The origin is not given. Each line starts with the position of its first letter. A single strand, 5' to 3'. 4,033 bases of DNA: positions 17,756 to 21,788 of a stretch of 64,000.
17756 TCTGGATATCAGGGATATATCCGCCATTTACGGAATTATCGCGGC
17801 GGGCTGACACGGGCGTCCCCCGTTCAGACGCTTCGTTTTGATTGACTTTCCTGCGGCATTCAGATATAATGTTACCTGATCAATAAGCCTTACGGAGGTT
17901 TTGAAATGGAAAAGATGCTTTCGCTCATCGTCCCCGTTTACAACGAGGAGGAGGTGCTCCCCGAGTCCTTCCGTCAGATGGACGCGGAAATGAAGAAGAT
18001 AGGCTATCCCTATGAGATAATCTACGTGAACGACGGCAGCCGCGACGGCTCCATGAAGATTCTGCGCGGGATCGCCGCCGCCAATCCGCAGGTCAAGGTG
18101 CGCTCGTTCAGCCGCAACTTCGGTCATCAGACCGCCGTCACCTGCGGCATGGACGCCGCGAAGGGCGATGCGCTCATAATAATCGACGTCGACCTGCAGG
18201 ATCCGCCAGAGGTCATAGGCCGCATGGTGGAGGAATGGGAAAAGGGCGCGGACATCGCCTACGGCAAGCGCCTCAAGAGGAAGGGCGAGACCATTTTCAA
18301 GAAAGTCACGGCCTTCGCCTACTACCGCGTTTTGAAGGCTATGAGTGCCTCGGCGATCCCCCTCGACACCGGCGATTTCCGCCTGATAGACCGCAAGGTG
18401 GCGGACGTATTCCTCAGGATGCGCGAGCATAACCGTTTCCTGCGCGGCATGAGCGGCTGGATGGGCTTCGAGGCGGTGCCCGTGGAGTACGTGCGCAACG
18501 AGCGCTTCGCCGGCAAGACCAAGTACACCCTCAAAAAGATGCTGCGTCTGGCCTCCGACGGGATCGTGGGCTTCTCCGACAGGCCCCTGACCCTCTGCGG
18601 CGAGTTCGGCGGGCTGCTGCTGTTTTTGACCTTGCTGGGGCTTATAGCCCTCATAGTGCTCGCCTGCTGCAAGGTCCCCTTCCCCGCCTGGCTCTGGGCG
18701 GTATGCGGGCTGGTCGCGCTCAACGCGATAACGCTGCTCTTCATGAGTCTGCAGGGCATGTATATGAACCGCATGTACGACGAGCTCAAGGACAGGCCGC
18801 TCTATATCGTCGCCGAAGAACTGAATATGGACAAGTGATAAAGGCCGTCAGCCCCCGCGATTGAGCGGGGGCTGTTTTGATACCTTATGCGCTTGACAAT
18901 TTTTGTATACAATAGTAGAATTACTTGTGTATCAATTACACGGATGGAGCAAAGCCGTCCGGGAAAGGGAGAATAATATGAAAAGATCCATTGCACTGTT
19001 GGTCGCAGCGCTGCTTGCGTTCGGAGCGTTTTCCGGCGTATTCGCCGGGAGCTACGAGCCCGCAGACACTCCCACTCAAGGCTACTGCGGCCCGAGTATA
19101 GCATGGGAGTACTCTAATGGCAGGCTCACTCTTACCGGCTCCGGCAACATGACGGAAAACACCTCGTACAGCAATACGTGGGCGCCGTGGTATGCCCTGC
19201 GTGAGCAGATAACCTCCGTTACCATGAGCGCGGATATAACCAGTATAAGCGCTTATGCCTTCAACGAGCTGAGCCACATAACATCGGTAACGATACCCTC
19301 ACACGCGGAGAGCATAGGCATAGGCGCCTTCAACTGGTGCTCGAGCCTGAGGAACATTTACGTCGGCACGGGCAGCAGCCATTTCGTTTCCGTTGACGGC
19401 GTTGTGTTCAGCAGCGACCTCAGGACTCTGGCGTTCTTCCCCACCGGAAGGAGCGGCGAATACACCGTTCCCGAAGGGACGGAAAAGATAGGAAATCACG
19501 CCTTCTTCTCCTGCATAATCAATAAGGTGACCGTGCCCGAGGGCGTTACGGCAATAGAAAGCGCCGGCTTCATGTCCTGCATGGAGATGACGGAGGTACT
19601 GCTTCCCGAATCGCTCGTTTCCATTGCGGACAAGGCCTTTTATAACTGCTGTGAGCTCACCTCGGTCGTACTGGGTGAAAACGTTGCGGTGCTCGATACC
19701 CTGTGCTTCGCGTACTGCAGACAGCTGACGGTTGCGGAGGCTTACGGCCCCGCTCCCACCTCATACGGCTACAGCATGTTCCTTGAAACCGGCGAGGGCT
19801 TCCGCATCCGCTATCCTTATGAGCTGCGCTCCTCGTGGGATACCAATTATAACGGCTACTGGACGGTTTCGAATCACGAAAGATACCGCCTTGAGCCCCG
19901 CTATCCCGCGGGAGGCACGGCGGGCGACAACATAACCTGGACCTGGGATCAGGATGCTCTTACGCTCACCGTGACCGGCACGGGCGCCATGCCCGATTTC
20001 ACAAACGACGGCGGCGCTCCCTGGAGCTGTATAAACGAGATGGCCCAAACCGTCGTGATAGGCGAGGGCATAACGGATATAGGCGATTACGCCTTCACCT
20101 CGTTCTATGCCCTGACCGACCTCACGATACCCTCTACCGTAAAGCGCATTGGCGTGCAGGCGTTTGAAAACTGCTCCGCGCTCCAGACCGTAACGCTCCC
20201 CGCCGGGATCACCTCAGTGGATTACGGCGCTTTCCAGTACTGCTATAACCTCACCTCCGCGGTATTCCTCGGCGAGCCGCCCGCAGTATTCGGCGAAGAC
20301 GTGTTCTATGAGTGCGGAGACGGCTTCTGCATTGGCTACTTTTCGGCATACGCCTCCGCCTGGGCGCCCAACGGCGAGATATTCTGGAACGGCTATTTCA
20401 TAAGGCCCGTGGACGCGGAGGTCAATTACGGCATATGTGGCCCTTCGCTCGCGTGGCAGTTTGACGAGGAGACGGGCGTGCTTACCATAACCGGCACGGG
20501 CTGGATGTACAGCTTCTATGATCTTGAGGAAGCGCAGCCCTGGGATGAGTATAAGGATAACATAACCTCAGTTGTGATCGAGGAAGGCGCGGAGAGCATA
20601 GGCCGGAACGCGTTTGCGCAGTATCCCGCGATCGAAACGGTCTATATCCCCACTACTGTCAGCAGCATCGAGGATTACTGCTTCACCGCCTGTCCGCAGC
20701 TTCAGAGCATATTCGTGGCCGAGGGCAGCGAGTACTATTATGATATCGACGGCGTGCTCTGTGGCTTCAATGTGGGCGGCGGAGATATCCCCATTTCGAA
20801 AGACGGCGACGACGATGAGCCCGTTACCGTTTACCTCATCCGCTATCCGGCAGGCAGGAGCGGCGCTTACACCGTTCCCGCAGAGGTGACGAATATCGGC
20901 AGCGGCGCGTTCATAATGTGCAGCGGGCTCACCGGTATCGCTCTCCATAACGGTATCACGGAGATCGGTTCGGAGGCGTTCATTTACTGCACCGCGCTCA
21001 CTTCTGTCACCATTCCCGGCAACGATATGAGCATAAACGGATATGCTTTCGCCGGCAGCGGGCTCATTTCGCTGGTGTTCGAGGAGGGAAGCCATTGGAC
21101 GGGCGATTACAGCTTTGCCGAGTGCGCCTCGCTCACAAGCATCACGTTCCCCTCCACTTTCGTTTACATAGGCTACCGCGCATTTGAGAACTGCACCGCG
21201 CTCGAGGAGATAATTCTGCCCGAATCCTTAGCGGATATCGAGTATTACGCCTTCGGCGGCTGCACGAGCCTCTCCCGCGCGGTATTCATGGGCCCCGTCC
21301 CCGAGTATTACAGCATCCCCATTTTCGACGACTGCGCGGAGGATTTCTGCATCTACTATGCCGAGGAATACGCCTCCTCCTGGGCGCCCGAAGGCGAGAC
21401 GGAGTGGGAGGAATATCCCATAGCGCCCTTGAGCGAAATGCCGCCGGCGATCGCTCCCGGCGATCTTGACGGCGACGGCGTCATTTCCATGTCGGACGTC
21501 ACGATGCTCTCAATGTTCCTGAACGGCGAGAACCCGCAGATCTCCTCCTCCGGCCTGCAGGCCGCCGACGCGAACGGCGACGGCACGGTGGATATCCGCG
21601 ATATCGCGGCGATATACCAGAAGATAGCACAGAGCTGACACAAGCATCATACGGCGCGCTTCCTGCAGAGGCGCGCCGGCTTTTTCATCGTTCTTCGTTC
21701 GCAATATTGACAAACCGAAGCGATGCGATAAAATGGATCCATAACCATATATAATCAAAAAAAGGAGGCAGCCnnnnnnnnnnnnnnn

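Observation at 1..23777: Dense cluster of dockerin-tagged non-cellulolytic surface proteins (LRR, CHAP, peptidase) suggesting a cellulosome-like display system with unusual cargo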

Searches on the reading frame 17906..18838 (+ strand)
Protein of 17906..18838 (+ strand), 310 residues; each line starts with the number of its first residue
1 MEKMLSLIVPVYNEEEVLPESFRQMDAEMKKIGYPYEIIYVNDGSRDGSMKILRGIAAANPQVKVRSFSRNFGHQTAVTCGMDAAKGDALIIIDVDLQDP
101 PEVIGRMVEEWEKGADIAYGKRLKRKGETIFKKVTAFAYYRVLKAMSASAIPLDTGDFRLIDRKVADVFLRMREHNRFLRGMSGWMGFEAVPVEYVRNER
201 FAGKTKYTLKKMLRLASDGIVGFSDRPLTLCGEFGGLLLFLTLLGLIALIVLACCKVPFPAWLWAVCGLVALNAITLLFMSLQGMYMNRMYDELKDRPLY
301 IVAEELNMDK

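Call 11: search_protein_families(library=pfam, proteins=[window:17906-18838:+], max_evalue=0.01)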
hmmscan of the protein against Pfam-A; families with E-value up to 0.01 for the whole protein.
window:17906-18838:+ (310 aa): 3 families
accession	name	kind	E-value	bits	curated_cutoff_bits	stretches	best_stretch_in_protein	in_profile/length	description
PF00535.33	Glycos_transf_2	-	5.5e-33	114.7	23.3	1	6-167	1-165/168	Glycosyl transferase family 2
PF10111.15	Glyco_tranf_2_2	-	0.00011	22.2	27.3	1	6-97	1-92/276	Glycosyltransferase like family 2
PF13641.12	Glyco_tranf_2_3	-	0.00048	20.7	27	1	5-141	3-143/230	Glycosyltransferase like family 2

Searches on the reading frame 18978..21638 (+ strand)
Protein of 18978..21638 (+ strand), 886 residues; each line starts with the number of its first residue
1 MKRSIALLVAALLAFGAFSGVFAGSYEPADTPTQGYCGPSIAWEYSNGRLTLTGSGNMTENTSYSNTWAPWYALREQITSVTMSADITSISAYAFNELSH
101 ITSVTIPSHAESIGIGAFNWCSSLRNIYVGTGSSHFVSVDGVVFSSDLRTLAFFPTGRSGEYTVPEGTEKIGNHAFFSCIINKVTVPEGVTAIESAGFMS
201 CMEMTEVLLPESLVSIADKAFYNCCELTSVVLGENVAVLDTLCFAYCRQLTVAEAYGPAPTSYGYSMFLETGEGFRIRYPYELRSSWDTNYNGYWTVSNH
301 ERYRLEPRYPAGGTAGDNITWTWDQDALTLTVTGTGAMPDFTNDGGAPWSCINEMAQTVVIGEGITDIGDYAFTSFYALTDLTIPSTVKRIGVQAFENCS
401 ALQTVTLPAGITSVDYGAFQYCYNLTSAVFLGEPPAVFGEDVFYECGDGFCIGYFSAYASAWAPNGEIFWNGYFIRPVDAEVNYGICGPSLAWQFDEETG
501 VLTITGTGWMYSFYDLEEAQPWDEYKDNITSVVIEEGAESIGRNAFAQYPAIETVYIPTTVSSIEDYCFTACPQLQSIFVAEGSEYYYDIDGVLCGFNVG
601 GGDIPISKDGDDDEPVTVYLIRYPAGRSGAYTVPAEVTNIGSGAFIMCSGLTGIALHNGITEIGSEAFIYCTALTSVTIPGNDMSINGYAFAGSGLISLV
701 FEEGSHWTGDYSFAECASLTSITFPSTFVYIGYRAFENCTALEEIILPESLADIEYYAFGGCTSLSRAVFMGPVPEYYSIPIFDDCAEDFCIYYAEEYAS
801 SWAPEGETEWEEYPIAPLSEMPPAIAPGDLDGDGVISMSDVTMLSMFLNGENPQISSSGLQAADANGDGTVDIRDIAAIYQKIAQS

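Call 8: search_protein_families(library=pfam, proteins=[window:18978-21638:+], max_evalue=0.01)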
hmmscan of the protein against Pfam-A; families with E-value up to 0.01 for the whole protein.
window:18978-21638:+ (886 aa): 5 families
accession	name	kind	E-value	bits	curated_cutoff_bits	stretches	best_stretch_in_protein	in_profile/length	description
PF13306.12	LRR_5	-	6.8e-93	307.6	27.7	5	638-765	1-126/127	BspA type Leucine rich repeat region (6 copies)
PF00404.24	Dockerin_1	-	6.1e-12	46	22.9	1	827-883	1-56/57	Dockerin type I domain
PF13855.12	LRR_8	-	4.5e-07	30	27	0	638-683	14-60/61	Leucine rich repeat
PF13202.12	EF-hand_5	-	0.00046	20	25.9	0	860-873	5-18/25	EF hand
PF00036.39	EF-hand_1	-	0.0085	16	25.4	0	861-881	7-27/29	EF hand domain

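Call 86: search_protein_families(library=ncbifam, proteins=[window:18978-21638:+], max_evalue=0.01)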
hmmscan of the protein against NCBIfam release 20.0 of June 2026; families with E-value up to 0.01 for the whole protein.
window:18978-21638:+ (886 aa): 3 families
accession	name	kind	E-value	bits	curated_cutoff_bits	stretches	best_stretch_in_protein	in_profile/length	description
NF047961.1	adhesin_HupY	equivalog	9.2e-34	116.7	1250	5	175-244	182-250/978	leucine-rich repeat adhesin HupY/LrrG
NF045861.1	glide_Gli349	exception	1.9e-14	51.4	1750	1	635-699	2686-2749/3169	gliding machinery surface structure protein Gli349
NF046114.1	DA_rpt_lmo1799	equivalog_domain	0.0025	17.4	200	1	13-88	39-115/227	Lmo1799 family Asp-Ala repeat surface protein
